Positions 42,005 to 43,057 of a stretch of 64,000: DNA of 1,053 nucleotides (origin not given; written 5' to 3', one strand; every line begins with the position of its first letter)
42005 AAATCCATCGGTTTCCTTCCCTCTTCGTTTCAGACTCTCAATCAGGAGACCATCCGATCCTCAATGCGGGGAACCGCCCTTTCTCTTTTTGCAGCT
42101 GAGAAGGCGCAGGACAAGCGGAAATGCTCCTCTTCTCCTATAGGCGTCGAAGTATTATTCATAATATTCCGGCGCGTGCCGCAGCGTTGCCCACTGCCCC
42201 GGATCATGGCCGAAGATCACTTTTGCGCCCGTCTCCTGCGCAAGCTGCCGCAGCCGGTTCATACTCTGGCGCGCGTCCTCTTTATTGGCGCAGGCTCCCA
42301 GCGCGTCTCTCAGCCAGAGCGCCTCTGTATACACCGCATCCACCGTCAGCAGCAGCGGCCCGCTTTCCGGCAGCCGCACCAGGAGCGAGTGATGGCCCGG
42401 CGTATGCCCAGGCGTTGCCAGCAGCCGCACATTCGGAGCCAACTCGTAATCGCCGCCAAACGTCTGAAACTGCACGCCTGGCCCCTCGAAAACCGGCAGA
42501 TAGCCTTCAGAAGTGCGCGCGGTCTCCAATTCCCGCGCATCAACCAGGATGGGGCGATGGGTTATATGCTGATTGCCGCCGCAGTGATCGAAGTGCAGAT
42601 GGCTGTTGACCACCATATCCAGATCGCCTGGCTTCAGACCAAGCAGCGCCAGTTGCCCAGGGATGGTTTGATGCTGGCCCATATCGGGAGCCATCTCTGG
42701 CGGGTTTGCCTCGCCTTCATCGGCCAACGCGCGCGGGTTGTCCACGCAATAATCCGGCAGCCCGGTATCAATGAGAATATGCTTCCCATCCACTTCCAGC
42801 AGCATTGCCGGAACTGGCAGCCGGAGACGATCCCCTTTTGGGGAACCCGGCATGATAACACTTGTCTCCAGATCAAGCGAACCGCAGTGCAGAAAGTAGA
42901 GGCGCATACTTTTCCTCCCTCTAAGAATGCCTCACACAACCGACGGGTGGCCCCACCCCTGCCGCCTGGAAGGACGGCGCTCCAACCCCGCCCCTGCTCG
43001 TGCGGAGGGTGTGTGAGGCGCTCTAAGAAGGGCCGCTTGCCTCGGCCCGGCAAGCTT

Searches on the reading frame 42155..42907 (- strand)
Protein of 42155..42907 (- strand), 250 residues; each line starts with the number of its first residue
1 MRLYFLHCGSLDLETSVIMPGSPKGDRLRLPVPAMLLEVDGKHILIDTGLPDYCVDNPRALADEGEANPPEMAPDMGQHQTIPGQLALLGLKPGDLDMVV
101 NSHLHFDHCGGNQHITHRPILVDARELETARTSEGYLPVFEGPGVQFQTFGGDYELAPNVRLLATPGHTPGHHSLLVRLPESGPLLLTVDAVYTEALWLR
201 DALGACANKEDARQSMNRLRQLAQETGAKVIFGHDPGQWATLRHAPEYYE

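Call 42: search_protein_families(library=pfam, proteins=[window:42155-42907:-])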
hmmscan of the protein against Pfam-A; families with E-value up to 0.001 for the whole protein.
window:42155-42907:- (250 aa): 2 families
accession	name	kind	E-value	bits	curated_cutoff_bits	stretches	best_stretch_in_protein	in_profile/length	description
PF00753.33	Lactamase_B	-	4.8e-22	79.3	22.7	1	30-234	4-196/196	Metallo-beta-lactamase superfamily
PF12706.13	Lactamase_B_2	-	0.00035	20.7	27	1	91-166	26-109/200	Beta-lactamase superfamily domain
